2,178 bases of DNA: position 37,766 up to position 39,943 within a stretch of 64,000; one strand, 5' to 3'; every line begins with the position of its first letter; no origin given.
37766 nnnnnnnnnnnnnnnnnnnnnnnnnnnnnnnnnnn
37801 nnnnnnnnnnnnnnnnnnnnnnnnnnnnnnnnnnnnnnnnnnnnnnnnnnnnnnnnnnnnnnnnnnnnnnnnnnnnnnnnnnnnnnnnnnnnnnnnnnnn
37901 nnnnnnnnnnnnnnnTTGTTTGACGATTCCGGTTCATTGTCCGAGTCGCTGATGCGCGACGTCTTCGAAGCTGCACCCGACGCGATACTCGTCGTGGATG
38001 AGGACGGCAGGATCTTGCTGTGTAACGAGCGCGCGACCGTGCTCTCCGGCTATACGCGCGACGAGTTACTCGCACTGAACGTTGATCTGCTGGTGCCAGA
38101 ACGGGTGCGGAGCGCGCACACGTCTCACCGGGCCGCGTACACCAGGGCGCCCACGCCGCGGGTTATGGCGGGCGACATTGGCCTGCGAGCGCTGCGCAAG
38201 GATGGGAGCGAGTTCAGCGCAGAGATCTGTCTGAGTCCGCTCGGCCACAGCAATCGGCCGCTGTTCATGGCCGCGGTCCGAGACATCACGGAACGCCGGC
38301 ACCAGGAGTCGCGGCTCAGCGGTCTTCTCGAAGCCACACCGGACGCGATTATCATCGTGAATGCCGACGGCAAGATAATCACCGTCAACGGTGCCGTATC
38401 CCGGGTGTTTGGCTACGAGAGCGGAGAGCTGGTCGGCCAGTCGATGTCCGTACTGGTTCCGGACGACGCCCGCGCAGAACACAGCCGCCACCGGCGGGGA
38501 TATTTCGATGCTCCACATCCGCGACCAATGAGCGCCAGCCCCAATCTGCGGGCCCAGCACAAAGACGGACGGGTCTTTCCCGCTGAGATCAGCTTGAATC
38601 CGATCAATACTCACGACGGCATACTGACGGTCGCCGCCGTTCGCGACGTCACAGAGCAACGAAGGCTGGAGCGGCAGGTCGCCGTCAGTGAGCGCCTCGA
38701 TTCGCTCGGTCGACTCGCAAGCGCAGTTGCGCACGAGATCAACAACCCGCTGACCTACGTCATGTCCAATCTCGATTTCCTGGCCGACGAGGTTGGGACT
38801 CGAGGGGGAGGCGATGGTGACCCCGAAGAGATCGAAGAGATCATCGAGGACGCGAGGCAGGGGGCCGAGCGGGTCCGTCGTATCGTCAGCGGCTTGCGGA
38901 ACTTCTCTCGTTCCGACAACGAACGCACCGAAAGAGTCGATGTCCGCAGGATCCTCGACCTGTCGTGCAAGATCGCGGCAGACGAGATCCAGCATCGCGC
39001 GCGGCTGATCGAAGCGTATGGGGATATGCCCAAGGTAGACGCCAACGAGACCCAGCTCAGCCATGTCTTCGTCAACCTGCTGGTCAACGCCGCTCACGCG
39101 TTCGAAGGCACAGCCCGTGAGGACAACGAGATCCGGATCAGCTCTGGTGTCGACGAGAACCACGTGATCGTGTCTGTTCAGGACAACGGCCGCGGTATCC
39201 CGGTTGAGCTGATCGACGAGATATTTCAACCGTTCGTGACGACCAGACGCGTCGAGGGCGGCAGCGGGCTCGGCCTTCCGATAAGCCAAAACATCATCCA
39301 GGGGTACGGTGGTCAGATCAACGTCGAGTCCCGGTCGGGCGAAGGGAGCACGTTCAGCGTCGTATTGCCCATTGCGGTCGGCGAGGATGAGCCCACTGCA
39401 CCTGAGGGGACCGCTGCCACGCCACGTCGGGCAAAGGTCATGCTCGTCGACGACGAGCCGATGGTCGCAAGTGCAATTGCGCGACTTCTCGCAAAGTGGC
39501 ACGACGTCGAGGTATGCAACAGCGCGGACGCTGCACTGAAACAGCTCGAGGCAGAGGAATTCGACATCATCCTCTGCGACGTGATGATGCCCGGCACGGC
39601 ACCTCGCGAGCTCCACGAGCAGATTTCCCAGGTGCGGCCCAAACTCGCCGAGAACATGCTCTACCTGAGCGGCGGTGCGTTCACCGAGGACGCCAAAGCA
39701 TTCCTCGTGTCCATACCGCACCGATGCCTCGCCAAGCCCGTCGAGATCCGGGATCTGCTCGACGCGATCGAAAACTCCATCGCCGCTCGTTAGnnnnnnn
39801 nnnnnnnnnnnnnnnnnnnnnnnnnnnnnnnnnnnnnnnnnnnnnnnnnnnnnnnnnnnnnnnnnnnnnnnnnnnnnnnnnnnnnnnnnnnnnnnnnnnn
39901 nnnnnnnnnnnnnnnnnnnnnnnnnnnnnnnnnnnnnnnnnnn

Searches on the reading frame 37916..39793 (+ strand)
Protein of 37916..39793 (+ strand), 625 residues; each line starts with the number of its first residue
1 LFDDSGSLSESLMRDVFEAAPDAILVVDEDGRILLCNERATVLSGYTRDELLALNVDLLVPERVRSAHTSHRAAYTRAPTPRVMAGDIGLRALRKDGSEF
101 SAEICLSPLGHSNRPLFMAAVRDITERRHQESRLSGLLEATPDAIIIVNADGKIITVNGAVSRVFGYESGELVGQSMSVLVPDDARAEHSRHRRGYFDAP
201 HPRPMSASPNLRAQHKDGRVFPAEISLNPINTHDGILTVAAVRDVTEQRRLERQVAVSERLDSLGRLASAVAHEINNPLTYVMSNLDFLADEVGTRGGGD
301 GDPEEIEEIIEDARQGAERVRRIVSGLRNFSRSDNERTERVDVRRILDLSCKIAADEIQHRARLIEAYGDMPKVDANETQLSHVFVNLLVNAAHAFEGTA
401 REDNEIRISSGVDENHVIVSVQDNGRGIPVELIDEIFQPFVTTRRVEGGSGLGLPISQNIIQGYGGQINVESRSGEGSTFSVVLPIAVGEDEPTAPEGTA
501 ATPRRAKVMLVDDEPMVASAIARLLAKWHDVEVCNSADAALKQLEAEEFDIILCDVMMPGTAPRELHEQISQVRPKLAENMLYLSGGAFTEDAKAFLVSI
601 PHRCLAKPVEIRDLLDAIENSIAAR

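Call 66: search_protein_families(library=pfam, max_evalue=0.00001, proteins=[window:37916-39793:+])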
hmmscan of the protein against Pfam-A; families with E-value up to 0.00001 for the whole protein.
window:37916-39793:+ (625 aa): 12 families
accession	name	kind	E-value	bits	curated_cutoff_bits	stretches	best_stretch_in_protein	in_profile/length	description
PF13426.13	PAS_9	-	2.4e-30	105.3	27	2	142-247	1-103/103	PAS domain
PF00989.32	PAS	-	5e-30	104.3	22.6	2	133-237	2-103/113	PAS fold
PF02518.31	HATPase_c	-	1.5e-25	90.2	26.4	1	377-486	2-109/111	Histidine kinase-, DNA gyrase B-, and HSP90-like ATPase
PF08448.16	PAS_4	-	3.2e-22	79.3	23.1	2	138-250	1-110/110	PAS fold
PF13188.13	PAS_8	-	6.4e-20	70.7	21.8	2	13-62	3-53/65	PAS domain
PF00072.30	Response_reg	-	7e-14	52.4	30.2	1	508-619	1-111/111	Response regulator receiver domain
PF00512.31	HisKA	-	4e-12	46.4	26.9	1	264-335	2-65/66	His Kinase A (phospho-acceptor) domain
PF24820.1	Diguanyl_cycl_sensor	-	1.5e-10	41.4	28.1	0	138-237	2-103/109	Diguanylate cyclase-like sensor domain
PF08447.18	PAS_3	-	9.2e-09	35.9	25.6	0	154-235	1-80/89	PAS fold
PF14501.12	HATPase_c_5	-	1.6e-07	31.6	22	1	379-475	4-93/102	GHKL domain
PF12860.13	PAS_7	-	3.9e-06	27.4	27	0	139-252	2-114/115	PAS fold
PF14598.12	PAS_11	-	7.1e-06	26.4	25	0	27-77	8-59/109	PAS domain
